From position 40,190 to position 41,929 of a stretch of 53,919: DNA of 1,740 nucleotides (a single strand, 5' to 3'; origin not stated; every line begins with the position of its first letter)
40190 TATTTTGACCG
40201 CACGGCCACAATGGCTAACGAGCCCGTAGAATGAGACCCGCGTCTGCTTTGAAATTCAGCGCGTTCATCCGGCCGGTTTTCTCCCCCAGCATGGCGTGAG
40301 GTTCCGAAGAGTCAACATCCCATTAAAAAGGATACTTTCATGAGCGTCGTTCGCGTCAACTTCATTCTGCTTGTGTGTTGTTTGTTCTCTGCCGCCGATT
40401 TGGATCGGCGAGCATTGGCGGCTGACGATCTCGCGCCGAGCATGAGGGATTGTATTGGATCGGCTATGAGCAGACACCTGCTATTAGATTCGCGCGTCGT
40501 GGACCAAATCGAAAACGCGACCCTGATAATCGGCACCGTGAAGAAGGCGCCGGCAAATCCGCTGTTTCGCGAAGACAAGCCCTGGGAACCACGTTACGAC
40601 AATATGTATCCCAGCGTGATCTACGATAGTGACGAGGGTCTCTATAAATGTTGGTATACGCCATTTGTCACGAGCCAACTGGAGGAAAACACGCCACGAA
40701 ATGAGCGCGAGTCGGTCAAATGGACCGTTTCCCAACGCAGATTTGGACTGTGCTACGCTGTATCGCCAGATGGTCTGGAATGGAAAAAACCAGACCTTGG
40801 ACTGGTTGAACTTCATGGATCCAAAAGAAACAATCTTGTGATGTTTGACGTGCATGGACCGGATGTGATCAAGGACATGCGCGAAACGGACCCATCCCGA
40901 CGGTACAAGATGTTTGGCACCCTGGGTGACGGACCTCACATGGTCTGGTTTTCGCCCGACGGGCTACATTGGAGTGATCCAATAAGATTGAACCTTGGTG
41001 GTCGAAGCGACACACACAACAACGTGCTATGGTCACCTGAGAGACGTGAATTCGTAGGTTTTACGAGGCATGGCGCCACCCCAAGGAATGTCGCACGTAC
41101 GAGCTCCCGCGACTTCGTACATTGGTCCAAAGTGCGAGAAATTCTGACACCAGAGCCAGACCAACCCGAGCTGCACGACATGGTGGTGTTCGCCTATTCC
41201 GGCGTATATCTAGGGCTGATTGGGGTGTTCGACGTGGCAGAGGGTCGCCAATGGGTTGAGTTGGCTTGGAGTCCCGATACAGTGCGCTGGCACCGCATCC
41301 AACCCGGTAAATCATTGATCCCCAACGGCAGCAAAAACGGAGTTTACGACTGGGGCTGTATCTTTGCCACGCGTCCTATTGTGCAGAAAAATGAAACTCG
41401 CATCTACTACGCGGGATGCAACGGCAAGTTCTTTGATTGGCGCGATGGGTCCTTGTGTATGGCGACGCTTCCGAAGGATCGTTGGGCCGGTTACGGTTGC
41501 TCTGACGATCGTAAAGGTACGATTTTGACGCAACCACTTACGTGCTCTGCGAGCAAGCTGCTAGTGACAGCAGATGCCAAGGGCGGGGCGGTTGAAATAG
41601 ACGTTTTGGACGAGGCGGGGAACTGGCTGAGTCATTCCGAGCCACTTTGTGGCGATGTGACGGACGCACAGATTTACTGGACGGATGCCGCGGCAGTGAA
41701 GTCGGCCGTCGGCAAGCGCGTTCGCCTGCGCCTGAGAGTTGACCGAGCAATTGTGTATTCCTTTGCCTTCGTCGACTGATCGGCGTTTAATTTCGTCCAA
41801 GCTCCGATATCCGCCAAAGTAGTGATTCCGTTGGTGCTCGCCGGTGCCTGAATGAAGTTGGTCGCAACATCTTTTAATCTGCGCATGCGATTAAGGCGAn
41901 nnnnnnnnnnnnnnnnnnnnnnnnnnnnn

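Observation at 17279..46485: Five paralogues of one unassigned exported beta-propeller/beta-sandwich family in 30 kb, three heading catabolic blocks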

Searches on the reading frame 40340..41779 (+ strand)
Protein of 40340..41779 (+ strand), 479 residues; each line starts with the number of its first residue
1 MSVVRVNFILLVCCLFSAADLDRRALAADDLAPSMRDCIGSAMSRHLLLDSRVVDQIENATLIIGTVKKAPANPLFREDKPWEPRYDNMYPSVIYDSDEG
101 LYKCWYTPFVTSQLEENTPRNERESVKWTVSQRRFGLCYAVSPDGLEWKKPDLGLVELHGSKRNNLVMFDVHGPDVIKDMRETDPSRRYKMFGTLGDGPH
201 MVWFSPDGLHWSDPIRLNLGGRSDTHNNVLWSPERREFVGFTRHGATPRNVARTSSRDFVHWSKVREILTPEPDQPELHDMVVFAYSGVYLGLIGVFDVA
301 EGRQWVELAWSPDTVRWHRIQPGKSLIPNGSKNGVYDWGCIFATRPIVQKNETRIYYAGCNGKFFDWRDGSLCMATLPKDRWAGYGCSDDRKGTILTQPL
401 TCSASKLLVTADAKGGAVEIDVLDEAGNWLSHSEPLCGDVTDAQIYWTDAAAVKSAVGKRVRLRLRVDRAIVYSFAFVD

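Call 8: search_protein_families(library=pfam, proteins=[window:40340-41779:+], max_evalue=1)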
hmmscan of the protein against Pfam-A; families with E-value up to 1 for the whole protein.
window:40340-41779:+ (479 aa): 0 families

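Call 9: search_protein_families(library=ncbifam, proteins=[window:40340-41779:+], max_evalue=1)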
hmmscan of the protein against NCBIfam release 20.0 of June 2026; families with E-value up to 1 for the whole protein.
window:40340-41779:+ (479 aa): 0 families

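Call 18: find_homologous_proteins(query=window:40340-41779:+, max_evalue=0.00001)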
Query window:40340-41779:+ (479 aa): 1238 proteins with E <= 0.00001 among 7257 candidates; the best 120 are listed.
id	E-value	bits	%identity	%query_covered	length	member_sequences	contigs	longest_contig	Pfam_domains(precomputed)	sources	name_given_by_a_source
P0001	0.0e+0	1141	100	100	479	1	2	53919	PF22847.3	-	-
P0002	1.4e-234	798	69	100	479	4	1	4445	PF22847.3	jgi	jgi:hypothetical protein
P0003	2.9e-194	665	61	91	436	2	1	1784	-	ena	-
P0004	6.9e-178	611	55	99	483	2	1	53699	-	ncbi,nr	ncbi:MAG: hypothetical protein HY717_02170 [Planctomycetes bacterium]|nr:hypothetical protein [Planc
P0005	2.8e-176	605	55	97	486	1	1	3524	-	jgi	jgi:hypothetical protein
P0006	6.4e-170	584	55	98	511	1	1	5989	-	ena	-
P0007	1.7e-161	557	53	93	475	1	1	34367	-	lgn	-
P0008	6.9e-159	548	52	94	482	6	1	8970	-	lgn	-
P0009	4.1e-154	532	51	91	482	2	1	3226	PF22847.3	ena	-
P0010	9.5e-153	528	65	70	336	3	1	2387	-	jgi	jgi:hypothetical protein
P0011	1.5e-139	484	49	100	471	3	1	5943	-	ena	-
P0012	2.6e-139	483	51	91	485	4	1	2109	-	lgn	-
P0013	4.9e-138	479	49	91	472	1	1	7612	-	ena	-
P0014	2.8e-137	477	50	91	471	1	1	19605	-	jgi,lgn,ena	-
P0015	6.6e-137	475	47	94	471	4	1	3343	-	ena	-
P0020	9.8e-135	468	50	91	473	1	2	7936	PF22847.3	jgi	jgi:hypothetical protein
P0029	5.7e-132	459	45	96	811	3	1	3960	PF01156.25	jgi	-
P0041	3.0e-129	450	46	94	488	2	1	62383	PF22847.3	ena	-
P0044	2.5e-128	447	47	91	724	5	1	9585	PF06439.19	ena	-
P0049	1.8e-127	444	44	91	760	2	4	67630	PF12717.14,PF00514.30,PF24714.2,PF25757.2,PF25786.1,PF02985.29,PF03130.23,PF13513.13,PF13646.13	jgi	-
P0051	2.5e-127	444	46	91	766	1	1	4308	PF13859.13,PF22847.3,PF02012.27,PF13088.13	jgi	-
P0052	7.8e-127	442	43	100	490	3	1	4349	PF22847.3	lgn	-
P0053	9.4e-127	442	46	91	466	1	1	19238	PF22847.3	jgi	jgi:hypothetical protein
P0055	1.7e-126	441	46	91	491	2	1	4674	PF22847.3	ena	-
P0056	1.7e-126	441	47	91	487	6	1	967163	PF22847.3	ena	-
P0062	1.1e-125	438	42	98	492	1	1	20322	PF22847.3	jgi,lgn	-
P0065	1.6e-125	438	46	91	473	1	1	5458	PF22847.3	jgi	-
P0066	1.9e-125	438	41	99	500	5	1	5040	PF22847.3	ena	-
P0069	4.3e-125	436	45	92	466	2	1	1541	PF22847.3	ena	-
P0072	7.3e-125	436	49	90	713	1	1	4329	PF00756.27,PF00326.28,PF00561.27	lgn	-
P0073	8.0e-125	436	46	91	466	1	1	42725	PF22847.3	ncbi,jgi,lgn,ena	jgi:hypothetical protein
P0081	2.3e-124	434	45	91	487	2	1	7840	PF22847.3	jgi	-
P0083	3.5e-124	433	46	90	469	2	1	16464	PF22847.3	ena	-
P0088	4.6e-124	433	45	91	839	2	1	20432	PF13859.13,PF24316.2,PF02012.27,PF13088.13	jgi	-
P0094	9.1e-124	432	46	95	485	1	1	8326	PF22847.3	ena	-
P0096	1.1e-123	432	45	91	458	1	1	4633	PF22847.3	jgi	jgi:hypothetical protein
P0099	1.7e-123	431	45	90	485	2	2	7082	PF22847.3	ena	-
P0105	3.1e-123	430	45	91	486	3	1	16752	PF22847.3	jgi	-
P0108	3.7e-123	430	46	94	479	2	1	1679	PF22847.3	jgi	-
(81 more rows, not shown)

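Call 21: search_protein_families(library=pfam, proteins=[P0029, P0044, P0051, P0049, P0072, P0088], max_evalue=0.01)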
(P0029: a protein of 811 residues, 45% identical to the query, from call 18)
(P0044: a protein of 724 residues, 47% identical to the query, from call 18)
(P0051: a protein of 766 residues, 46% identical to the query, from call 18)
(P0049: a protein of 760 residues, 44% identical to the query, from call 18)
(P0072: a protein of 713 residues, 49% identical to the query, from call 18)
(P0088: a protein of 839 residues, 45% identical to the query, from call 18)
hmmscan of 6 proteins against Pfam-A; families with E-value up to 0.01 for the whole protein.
P0029 (811 aa): 1 family
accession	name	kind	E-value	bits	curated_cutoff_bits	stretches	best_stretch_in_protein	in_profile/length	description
PF01156.24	IU_nuc_hydro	-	2e-31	110.2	34.2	1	54-336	1-295/297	Inosine-uridine preferring nucleoside hydrolase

P0044 (724 aa): 2 families
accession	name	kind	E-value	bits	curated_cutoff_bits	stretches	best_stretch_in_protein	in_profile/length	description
PF06439.18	3keto-disac_hyd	-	9e-32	111.1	26.8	1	500-705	1-187/187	3-keto-disaccharide hydrolase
PF13385.13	Laminin_G_3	-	0.0023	18.5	27.6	1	636-676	69-109/151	Concanavalin A-like lectin/glucanases superfamily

P0051 (766 aa): 5 families
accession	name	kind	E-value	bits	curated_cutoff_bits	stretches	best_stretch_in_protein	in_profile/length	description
PF13088.12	BNR_2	-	7.6e-41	140.7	31.4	1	7-291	1-276/277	BNR repeat-like domain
PF13859.12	BNR_3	-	2.3e-20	73.7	27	1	2-295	4-308/308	BNR repeat-like domain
PF02012.26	BNR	-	2.2e-05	24.2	27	0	155-165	1-11/12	BNR/Asp-box repeat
PF15902.12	Sortilin-Vps10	-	0.00024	20.4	33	0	154-218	47-437/446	Sortilin, neurotensin receptor 3,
PF15899.11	BNR_6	-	0.0029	18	27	0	32-43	3-14/14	BNR-Asp box repeat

P0049 (760 aa): 15 families
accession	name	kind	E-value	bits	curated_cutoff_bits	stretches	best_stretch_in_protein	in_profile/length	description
PF13646.12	HEAT_2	-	1.2e-22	80.5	27.7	4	229-300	1-65/88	HEAT repeats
PF02985.28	HEAT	-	1.8e-18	65.3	23.5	1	231-256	4-29/31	HEAT repeat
PF13513.12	HEAT_EZ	-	2.2e-12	47.6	27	1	242-293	2-55/55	HEAT-like repeat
PF00514.29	Arm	-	6.3e-10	39.2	20.6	0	269-293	15-39/41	Armadillo/beta-catenin-like repeat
PF25786.1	HEAT_GCN1_C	-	2.6e-08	34.5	27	1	189-261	28-101/151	GCN1-like, C-terminal HEAT repeats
PF03130.22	HEAT_PBS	-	5.3e-08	33.1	20.9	1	243-277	1-27/27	PBS lyase HEAT-like repeat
PF12717.13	Cnd1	-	1.2e-07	32.4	26.4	0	188-261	21-91/162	non-SMC mitotic condensation complex subunit 1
PF24714.1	TOR1L1_N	-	1.9e-06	27.9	43.3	1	167-296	21-160/281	TORTIFOLIA1 N-terminal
PF25757.1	TPR_DNAAF5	-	1.3e-05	25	27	1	124-304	16-206/288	Dynein axonemal assembly factor 5-like, TPR repeats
PF12755.13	Vac14_Fab1_bd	-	7.2e-05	23.8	22.1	0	176-253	15-93/97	Vacuolar 14 Fab1-binding region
PF25767.1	ARM_TBCD_2nd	-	0.00025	21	29.7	0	224-260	74-110/245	Tubulin-specific chaperone D-like, ARM repeats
PF21581.3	SCD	-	0.00027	21.6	27.5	0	199-259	2-62/75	Stromalin conservative domain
PF24492.1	HEAT_ECM29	-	0.00055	20.5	27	0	227-265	112-150/160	Proteasome adapter and scaffold protein ECM29, HEAT-repeat domain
PF23271.1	HEAT_GCN1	-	0.0021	18.3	27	1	171-300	26-152/190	Stalled ribosome sensor GCN1-like, HEAT repeats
PF20168.4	PDS5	-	0.0027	16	27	1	185-300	238-355/1053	Sister chromatid cohesion protein PDS5 protein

P0072 (713 aa): 6 families
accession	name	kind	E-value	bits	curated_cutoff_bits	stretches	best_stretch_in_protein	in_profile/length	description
PF00326.27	Peptidase_S9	-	7.2e-11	42.4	22.6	1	128-255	64-196/213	Prolyl oligopeptidase family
PF00561.26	Abhydrolase_1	-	3.9e-09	37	25.8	1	112-181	53-122/245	alpha/beta hydrolase fold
PF00756.26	Esterase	-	5.9e-06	26.7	22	1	44-172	12-154/251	Putative esterase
PF12146.15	Hydrolase_4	-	9.9e-05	22.2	27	1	112-159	60-107/239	Serine aminopeptidase, S33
PF07859.19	Abhydrolase_3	-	0.0037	17.5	25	1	77-148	15-91/210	alpha/beta hydrolase fold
PF01738.24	DLH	-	0.0051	16.9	21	0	123-246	92-186/217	Dienelactone hydrolase family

P0088 (839 aa): 6 families
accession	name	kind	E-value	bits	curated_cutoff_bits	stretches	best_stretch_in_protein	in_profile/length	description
PF13088.12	BNR_2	-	5.9e-42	144.4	31.4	1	58-353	1-276/277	BNR repeat-like domain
PF13859.12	BNR_3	-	1.8e-27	97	27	1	49-349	1-295/308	BNR repeat-like domain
PF02012.26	BNR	-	4.1e-08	32.5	27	0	211-222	1-12/12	BNR/Asp-box repeat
PF24316.1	Tli3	-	9.5e-08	32.9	27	0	45-93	49-100/129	T6SS Tli3 immunity protein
PF21471.3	Reelin_subrepeat-B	-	0.0012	19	27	0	196-223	47-75/127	Reelin subrepeat B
PF15902.12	Sortilin-Vps10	-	0.0085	15.4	33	0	146-272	3-112/446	Sortilin, neurotensin receptor 3,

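Call 24: search_protein_families(library=pfam, proteins=[P0002, P0009, P0020, P0041, P0052, P0053, P0056, P0062, P0066, window:40340-41779:+], max_evalue=10)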
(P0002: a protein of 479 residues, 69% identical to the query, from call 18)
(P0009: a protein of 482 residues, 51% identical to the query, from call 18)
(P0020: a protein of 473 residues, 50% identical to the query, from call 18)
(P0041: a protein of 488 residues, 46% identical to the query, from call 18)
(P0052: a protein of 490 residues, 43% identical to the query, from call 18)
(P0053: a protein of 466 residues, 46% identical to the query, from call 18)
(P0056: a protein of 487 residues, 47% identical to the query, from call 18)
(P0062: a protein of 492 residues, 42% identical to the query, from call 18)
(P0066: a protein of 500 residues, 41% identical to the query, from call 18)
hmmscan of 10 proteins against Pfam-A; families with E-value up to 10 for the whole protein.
P0002 (479 aa): 0 families

P0009 (482 aa): 0 families

P0020 (473 aa): 1 family
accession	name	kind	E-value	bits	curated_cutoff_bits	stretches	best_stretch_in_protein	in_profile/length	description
PF07980.17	SusD_RagB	-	0.098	12.7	23.1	1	255-284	138-167/297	SusD family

P0041 (488 aa): 1 family
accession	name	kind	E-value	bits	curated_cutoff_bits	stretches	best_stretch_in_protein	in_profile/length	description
PF10648.15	Gmad2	-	0.049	14.4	25.7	1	399-461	7-64/86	Immunoglobulin-like domain of bacterial spore germination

P0052 (490 aa): 0 families

P0053 (466 aa): 0 families

P0056 (487 aa): 0 families

P0062 (492 aa): 1 family
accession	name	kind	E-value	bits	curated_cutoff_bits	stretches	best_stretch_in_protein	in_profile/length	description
PF08147.17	DBP10CT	-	0.31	11.7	27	1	244-285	19-60/66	DBP10CT (NUC160) domain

P0066 (500 aa): 1 family
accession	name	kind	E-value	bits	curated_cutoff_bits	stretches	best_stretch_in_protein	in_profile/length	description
PF19912.4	DUF6385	-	0.1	13.1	26.8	0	318-342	11-35/82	Domain of unknown function (DUF6385)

window:40340-41779:+ (479 aa): 0 families
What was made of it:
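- Tried and rejected: Pfam and NCBIfam on the five proteins and nine homologues: no core hit (calls 8, 9, 24).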

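Call 26: find_encoding_contigs(protein=P0004, flank=10000, max_places=3)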
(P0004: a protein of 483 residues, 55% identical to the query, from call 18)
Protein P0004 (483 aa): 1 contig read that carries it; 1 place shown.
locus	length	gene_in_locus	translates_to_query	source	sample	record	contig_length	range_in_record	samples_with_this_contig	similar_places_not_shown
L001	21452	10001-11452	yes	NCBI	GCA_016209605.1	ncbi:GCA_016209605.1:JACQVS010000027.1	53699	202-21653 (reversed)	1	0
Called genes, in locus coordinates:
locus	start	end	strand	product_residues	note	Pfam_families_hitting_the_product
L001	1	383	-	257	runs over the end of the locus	-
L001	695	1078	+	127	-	-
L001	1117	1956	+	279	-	PF00801:PKD, PF18911:PKD_4, PF25020:TTR_TEN1-4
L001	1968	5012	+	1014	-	PF05593:RHS_repeat (faint), PF24329:FN-plug_TEN1-4, PF01436:NHL (faint), PF25021:TEN_NHL (weak), PF25023:TEN_YD-shell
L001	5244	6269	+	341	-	PF19190:BACON_2 (weak)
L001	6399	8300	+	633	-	-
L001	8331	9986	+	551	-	-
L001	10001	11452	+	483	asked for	-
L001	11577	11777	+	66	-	PF02585:PIG-L (weak)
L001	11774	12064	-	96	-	PF10262:Rdx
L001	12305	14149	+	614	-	-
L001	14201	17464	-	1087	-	PF00873:ACR_tran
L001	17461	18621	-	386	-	PF25917:BSH_RND (weak), PF25973:BSH_CzcB, PF25954:Beta-barrel_RND_2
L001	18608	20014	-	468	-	PF02321:OEP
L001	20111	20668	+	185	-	PF22741:PTP-NADK (weak)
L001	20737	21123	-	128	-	-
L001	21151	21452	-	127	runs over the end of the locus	-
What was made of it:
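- Tried and rejected: The database gene calls show a 14-bp gap in L001 (call 26), so I make no claim of translational coupling.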

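Call 29: predict_structure(alignment_id=A2)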
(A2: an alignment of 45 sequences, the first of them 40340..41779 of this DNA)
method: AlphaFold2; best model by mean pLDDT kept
length: 479 residues; sequences in the alignment: 45
mean_pLDDT: 91.8   pTM: 0.88
mean pLDDT of the five models: 91.8, 91.7, 91.1, 90.6, 89.9
residues with pLDDT >= 90: 403; 70-90: 42; 50-70: 11; < 50: 23
segments of 3 or more residues with pLDDT < 50: 20-42
pLDDT, mean of each block of 10 residues (from residue 1): 67 65 47 41 78 97 97 94 84 96 96 93 94 95 98 96 96 95 97 93 98 97 93 94 92 98 97 94 95 97 97 96 97 96 95 96 94 97 93 97 96 97 96 97 97 97 98 95
secondary structure, 60 per line:
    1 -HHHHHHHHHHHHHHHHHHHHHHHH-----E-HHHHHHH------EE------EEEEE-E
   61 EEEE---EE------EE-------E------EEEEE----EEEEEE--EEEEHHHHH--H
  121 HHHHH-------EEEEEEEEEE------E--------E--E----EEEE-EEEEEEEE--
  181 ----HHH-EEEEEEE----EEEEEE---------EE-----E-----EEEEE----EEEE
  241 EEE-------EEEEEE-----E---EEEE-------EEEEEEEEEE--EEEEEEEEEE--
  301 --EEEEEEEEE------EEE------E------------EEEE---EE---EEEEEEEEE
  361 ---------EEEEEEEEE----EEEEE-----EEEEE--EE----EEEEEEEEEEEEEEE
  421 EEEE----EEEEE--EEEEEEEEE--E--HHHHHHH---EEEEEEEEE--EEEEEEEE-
elements in order: H2-25 H33-39 E54-58 E60-64 E92-96 E101-106 E109-112 H113-117 H120-125 E133-142 E166-169 E171-178 E189-195 E200-205 E228-232 E237-243 E251-256 E266-269 E277-286 E289-298 E303-311 E318-320 E340-343 E352-360 E370-378 E383-387 E393-397 E406-424 E429-433 E436-444 H450-456 E460-468 E471-478
